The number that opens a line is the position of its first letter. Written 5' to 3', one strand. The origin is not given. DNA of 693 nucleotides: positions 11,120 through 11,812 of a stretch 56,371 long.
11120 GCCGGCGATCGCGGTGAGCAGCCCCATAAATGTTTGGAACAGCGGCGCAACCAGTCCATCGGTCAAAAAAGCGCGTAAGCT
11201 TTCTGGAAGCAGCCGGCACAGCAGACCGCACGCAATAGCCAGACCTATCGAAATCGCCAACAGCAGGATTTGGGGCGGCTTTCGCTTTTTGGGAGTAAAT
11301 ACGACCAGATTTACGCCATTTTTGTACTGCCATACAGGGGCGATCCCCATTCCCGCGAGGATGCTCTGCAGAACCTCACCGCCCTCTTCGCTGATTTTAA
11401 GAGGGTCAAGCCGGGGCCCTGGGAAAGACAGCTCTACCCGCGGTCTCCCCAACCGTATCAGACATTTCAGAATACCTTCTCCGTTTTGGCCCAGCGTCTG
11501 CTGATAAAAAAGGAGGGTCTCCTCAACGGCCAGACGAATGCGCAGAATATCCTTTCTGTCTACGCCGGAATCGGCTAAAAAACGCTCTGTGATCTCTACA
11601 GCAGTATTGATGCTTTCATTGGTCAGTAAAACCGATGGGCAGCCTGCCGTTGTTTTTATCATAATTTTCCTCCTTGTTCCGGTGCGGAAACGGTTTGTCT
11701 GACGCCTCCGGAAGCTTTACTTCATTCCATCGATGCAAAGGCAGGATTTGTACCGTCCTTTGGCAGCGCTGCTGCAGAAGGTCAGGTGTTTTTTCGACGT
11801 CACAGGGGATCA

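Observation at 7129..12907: Partner-switching module without a sigma factor, with RsbW-like pseudo-kinase domains fused to two nutrient transporters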

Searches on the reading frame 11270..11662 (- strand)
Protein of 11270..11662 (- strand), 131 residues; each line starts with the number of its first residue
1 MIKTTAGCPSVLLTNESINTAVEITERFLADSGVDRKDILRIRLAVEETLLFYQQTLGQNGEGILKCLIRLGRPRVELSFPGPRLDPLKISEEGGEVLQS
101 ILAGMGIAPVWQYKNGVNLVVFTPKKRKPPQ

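Call 6: find_homologous_proteins(query=window:11270-11662:-, max_evalue=0.001)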
Query seq(131 aa) (131 aa): 2 proteins with E <= 0.001 among 12 candidates.
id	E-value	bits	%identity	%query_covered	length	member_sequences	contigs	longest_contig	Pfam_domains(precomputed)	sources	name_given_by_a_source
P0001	4.8e-39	151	64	91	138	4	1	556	-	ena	-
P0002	1.5e-24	104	50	92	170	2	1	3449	-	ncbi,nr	ncbi:MAG: hypothetical protein IJ947_04375 [Phascolarctobacterium sp.]|nr:hypothetical protein [Phas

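Call 9: search_protein_families(library=pfam, proteins=[window:11270-11662:-, P0002], max_evalue=10)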
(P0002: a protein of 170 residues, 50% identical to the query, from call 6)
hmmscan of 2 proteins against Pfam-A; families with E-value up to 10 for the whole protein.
seq(131 aa): 1 family
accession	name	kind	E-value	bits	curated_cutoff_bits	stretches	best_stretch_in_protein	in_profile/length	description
PF13581.12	HATPase_c_2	-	0.025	15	27.4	1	14-50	4-40/127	Histidine kinase-like ATPase domain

P0002 (170 aa): 1 family
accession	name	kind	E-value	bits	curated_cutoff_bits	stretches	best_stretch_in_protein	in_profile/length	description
PF02439.20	Adeno_E3_CR2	-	0.49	10.6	36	1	133-148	3-18/38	Adenovirus E3 region protein CR2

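Call 10: search_solved_structures(query=window:11270-11662:-, max_evalue=10)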
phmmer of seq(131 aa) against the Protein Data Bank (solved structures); distinct sequences matched with E-value up to 10: 1.
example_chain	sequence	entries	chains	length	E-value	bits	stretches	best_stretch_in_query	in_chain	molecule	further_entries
9sni_B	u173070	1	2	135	1.7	11.9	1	42-88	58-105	Glucose-induced degradation protein 8 homolog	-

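Call 26: search_protein_families(library=pfam, alignment_id=A2, max_evalue=1)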
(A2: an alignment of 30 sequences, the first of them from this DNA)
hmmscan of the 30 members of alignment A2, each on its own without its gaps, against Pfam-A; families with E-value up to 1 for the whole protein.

A. member 1, seq(131 aa): 1 family
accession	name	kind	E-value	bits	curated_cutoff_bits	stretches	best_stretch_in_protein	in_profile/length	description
PF13581.12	HATPase_c_2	-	0.025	15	27.4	1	14-50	4-40/127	Histidine kinase-like ATPase domain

B. families by the number of members that match (of 30 scanned): 9 families
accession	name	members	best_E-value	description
PF13581.12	HATPase_c_2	21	2.4e-05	Histidine kinase-like ATPase domain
PF23696.1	YneP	3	0.06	YneP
PF13591.12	MerR_2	1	0.014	MerR HTH family regulatory protein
PF13240.11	Zn_Ribbon_1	1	0.055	zinc-ribbon domain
PF22413.2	OGT_N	1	0.17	Methylated DNA-protein cysteine MeTransferase OGT N-terminal domain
PF20930.2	Dicer_PBD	1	0.2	Dicer, partner-binding domain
PF15941.10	FidL_like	1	0.21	FidL-like putative membrane protein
PF07056.16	DUF1335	1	0.22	Protein of unknown function (DUF1335)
PF25045.1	vWA_Ro60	1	0.27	Ro60 vWA domain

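Call 27: search_solved_structures(query=A2, max_evalue=10, show_alignments=2)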
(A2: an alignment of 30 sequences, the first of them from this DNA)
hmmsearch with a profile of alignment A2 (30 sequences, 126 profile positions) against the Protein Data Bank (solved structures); distinct sequences matched with E-value up to 10: 3.
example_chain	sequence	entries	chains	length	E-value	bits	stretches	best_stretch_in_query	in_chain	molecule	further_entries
3kk4_A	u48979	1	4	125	0.7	13.1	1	27-100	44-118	uncharacterized protein BP1543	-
9qgl_9A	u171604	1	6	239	1.3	12.2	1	15-50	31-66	Photorhabdus luminescens subsp. laumondii TTO1 complete genome segment 6/17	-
6a9p_A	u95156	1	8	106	1.8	11.8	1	12-74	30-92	Glial fibrillary acidic protein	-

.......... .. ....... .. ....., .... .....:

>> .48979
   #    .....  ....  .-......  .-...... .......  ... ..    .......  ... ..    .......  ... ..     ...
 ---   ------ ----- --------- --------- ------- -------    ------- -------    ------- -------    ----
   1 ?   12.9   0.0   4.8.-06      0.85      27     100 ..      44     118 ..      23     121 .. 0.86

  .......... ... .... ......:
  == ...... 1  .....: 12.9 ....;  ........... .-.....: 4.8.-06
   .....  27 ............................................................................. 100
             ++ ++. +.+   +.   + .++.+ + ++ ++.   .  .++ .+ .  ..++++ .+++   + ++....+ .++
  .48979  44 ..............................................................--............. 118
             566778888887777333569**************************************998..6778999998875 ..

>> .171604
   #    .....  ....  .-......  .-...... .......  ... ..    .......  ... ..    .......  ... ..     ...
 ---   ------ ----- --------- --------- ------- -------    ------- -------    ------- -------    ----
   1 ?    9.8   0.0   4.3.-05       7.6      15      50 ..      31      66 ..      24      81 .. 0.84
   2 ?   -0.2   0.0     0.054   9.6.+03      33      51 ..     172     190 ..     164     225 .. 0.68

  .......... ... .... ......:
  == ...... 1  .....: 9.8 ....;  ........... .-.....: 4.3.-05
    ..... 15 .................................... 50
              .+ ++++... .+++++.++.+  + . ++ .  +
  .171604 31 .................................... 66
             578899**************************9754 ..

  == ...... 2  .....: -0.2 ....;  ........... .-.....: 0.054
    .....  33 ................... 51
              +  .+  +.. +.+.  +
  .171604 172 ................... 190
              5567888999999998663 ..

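Call 42: predict_structure(alignment_id=A3)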
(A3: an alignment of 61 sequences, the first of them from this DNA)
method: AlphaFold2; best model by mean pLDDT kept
length: 131 residues; sequences in the alignment: 61
mean_pLDDT: 86.2   pTM: 0.81
mean pLDDT of the five models: 86.2, 85.5, 84.9, 84.7, 83.4
residues with pLDDT >= 90: 88; 70-90: 24; 50-70: 16; < 50: 3
segments of 3 or more residues with pLDDT < 50: none
pLDDT, mean of each block of 10 residues (from residue 1): 58 93 96 93 93 93 94 94 88 64 78 96 84 66
secondary structure, 60 per line:
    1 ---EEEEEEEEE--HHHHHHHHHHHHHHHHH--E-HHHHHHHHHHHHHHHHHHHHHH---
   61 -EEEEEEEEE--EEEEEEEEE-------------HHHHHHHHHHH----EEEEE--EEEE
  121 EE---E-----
elements in order: E4-12 H15-31 H36-57 E62-70 E73-81 H95-105 E110-114 E117-122

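Call 46: fold_search(model_id=the predicted structure, library=pdb)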
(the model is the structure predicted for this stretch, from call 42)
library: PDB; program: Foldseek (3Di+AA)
matches with E <= 10: 1022; with E <= 0.001: 13
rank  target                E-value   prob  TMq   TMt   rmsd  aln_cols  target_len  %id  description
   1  1tid_A                2.5e-05  1.00  0.68  0.66   3.3       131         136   14  Crystal Structures of the ADP and ATP bound forms of the Bacillus Anti-sigma factor SpoIIAB in complex with the Anti-a (released 2004-06-15)
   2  6m37_C                6.4e-05  1.00  0.59  0.66   3.8       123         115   12  The crystal structure of B. subtilis RsbV/RsbW complex in the hexagonal crystal form (released 2020-07-15)
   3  1til_E                1.2e-04  1.00  0.69  0.65   3.6       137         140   14  Crystal Structures of the ADP and ATP bound forms of the Bacillus Anti-sigma factor SpoIIAB in complex with the Anti-a (released 2004-06-15)
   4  1th8_A                1.2e-04  1.00  0.65  0.65   3.7       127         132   14  Crystal Structures of the ADP and ATP bound forms of the Bacillus Anti-sigma factor SpoIIAB in complex with the Anti-a (released 2004-06-15)
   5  1l0o_A                1.4e-04  1.00  0.68  0.64   3.8       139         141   14  Crystal Structure of the Bacillus stearothermophilus Anti-Sigma Factor SpoIIAB with the Sporulation Sigma Factor Sigma (released 2002-04-03)
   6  1tid_C                1.7e-04  1.00  0.68  0.67   3.5       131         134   14  Crystal Structures of the ADP and ATP bound forms of the Bacillus Anti-sigma factor SpoIIAB in complex with the Anti-a (released 2004-06-15)
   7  6m37_A                1.7e-04  1.00  0.61  0.69   3.8       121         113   15  The crystal structure of B. subtilis RsbV/RsbW complex in the hexagonal crystal form (released 2020-07-15)
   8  8ih8_D                2.1e-04  1.00  0.68  0.69   3.9       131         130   13  anti-sigmaF factor and Anti-sigmaF factor antagonist complex(usfx-RsfB) (released 2024-02-28)
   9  8jzt_D                2.3e-04  1.00  0.66  0.67   4.0       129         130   15  The sigF and anti-sigma factor complex (released 2024-10-16)
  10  6m36_C                5.3e-04  1.00  0.59  0.72   3.7       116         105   11  The crystal structure of B. subtilis RsbV/RsbW complex in the monoclinic crystal form (released 2020-07-15)
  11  8ih8_C                6.0e-04  1.00  0.64  0.65   4.4       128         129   15  anti-sigmaF factor and Anti-sigmaF factor antagonist complex(usfx-RsfB) (released 2024-02-28)
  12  8jzt_B                6.7e-04  1.00  0.66  0.66   4.1       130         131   14  The sigF and anti-sigma factor complex (released 2024-10-16)
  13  6m36_G                7.6e-04  1.00  0.60  0.74   3.5       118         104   14  The crystal structure of B. subtilis RsbV/RsbW complex in the monoclinic crystal form (released 2020-07-15)
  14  9epn_A                1.1e-03  1.00  0.54  0.29  11.2       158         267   13  Crystal structure of HprS histidine kinase cytoplasmic fragment from Escherichia coli (released 2025-01-22)
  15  1thn_A                1.2e-03  1.00  0.65  0.63   4.0       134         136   14  Crystal Structures of the ADP and ATP bound forms of the Bacillus Anti-sigma factor SpoIIAB in complex with the Anti-a (released 2004-06-15)
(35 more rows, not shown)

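Call 50: find_related_loci(query=A4, collection=genome_contigs, flank=10000)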
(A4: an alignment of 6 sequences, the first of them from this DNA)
Query A4 (131 aa) in genome_contigs; peptide patterns used: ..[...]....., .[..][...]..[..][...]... (x = any residue, [..] = any of these).
66 stretches matched a pattern; 44 encode a relative of the query (tblastn E <= 1e-3); 44 distinct loci.
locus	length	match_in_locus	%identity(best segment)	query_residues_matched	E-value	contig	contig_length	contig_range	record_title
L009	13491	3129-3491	60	11-131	5e-47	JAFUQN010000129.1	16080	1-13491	MAG: Bacillota bacterium isolate RGIG4734 Roe_deer_Rectum.Co__c2100730, whole genome shotgun sequence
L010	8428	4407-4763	62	13-131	2e-46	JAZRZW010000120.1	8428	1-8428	MAG: Faecousia sp. isolate T1900044943_TS20190409.MAGScoT_cleanbin_000054 SGB_3473_k141_2934512, whole genome shotgun se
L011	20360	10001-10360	58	13-131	5e-41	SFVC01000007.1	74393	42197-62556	MAG: bacterium isolate W2P18.022 Contig33, whole genome shotgun sequence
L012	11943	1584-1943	58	13-131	3e-40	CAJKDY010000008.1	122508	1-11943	MAG TPA_asm: uncultured Clostridiales bacterium isolate ERR1305900-bin.47 genome assembly, contig: NODE_103_length_12250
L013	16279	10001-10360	53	13-131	6e-36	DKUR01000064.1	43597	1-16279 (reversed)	MAG TPA_asm: Lachnospiraceae bacterium UBA7199 UBA7199_contig_3477, whole genome shotgun sequence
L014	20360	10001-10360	52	13-131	1e-35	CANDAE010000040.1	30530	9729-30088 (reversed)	MAG TPA_asm: uncultured Lachnospiraceae bacterium isolate ERR6760095_bin.3_metawrap_v1.3_MAG genome assembly, contig: ER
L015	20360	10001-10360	52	13-131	2e-35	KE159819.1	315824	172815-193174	Lachnospiraceae bacterium 10-1 genomic scaffold acPFo-supercont1.5, whole genome shotgun sequence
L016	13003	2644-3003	52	13-131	8e-35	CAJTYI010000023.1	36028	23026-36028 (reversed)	MAG TPA_asm: uncultured Roseburia sp. isolate MGBC113951 genome assembly, contig: MGBC113951.23, whole genome shotgun se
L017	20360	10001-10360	52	13-131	6e-35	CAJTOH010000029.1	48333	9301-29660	MAG TPA_asm: uncultured Dorea sp. isolate MGBC105254 genome assembly, contig: MGBC105254.29, whole genome shotgun sequen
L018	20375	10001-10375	49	8-131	9e-35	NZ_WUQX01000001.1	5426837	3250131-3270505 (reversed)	Sporofaciens musculi strain WCA-9-b2 tig00000001_pilon, whole genome shotgun sequence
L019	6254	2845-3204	52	13-131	1e-34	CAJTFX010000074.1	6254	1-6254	Lachnospiraceae bacterium isolate C51_74_MI_BP genome assembly, contig: MGBC000170.74, whole genome shotgun sequence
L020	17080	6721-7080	53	13-131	1e-34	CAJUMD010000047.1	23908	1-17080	MAG TPA_asm: uncultured Kineothrix sp. isolate MGBC158835 genome assembly, contig: MGBC158835.47, whole genome shotgun s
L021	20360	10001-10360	53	13-131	1e-34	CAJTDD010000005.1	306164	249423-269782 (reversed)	Lachnospiraceae bacterium isolate B50_50_CF_H genome assembly, contig: MGBC000111.5, whole genome shotgun sequence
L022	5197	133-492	52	13-131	1e-34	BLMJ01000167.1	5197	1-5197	Lachnospiraceae bacterium IMSAGC_019 DNA, IMSAGC_019_contig_167, whole genome shotgun sequence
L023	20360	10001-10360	51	13-131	3e-34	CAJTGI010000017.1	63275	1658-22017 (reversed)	Clostridiaceae bacterium isolate C70 genome assembly, contig: MGBC000210.17, whole genome shotgun sequence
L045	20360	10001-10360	49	13-131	5e-31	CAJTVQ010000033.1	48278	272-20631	MAG TPA_asm: uncultured Lachnospiraceae bacterium isolate MGBC119012 genome assembly, contig: MGBC119012.33, whole genom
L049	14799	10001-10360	48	13-131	9e-30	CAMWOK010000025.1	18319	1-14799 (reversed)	MAG TPA_asm: uncultured Lachnospiraceae bacterium isolate SRR14411345_bin.8_metawrap_v1.3_MAG genome assembly, contig: N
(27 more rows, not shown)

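Call 93: search_protein_families(library=pfam, proteins=[L045:7449-8030:+, L049:1662-2195:+, L011:11892-14705:+], max_evalue=0.01)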
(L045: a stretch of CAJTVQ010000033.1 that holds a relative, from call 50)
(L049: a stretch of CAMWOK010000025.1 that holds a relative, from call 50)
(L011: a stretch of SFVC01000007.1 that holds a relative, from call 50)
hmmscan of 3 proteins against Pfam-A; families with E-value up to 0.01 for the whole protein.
L045:7449-8030:+ (193 aa): 3 families
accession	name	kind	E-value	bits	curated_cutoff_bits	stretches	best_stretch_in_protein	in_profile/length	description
PF04542.20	Sigma70_r2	-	3.3e-15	56.1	24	1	38-103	2-68/71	Sigma-70 region 2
PF04545.22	Sigma70_r4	-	2.6e-13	49.7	24.1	1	140-187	1-48/50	Sigma-70, region 4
PF08281.18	Sigma70_r4_2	-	2.4e-12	46.8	25.7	1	135-187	2-54/54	Sigma-70, region 4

L049:1662-2195:+ (177 aa): 6 families
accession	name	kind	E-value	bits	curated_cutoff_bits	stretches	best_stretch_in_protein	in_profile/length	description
PF04542.20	Sigma70_r2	-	4.7e-14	52.4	24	1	25-91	2-70/71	Sigma-70 region 2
PF04545.22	Sigma70_r4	-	7.5e-11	41.8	24.1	1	124-172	1-49/50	Sigma-70, region 4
PF08281.18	Sigma70_r4_2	-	1.5e-10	41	25.7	1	120-171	3-54/54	Sigma-70, region 4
PF07638.17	Sigma70_ECF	-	0.00017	21.9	21.1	1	9-172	7-180/185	ECF sigma factor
PF14067.11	LssY_C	-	0.00035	20.7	25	1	50-106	91-147/188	LssY C-terminus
PF13412.12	HTH_24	-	0.0012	18.8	21.9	1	143-169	17-43/48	Winged helix-turn-helix DNA-binding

L011:11892-14705:+ (937 aa): 5 families
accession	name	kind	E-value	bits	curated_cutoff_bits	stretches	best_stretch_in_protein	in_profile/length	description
PF07228.17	SpoIIE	-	5.5e-54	183.5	25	1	615-805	2-191/192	Stage II sporulation protein E (SpoIIE)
PF07694.17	5TM-5TMR_LYT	-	6.3e-28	97.9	24.6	1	32-191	12-166/169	5TMR of 5TMR-LYT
PF13581.12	HATPase_c_2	-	7.2e-21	75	27.4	1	814-933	2-125/127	Histidine kinase-like ATPase domain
PF24353.1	DUF7513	-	0.0011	19.2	27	0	722-788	9-68/81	Domain of unknown function (DUF7513)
PF02518.31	HATPase_c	-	0.0038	18.1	26.4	0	847-918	9-85/111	Histidine kinase-, DNA gyrase B-, and HSP90-like ATPase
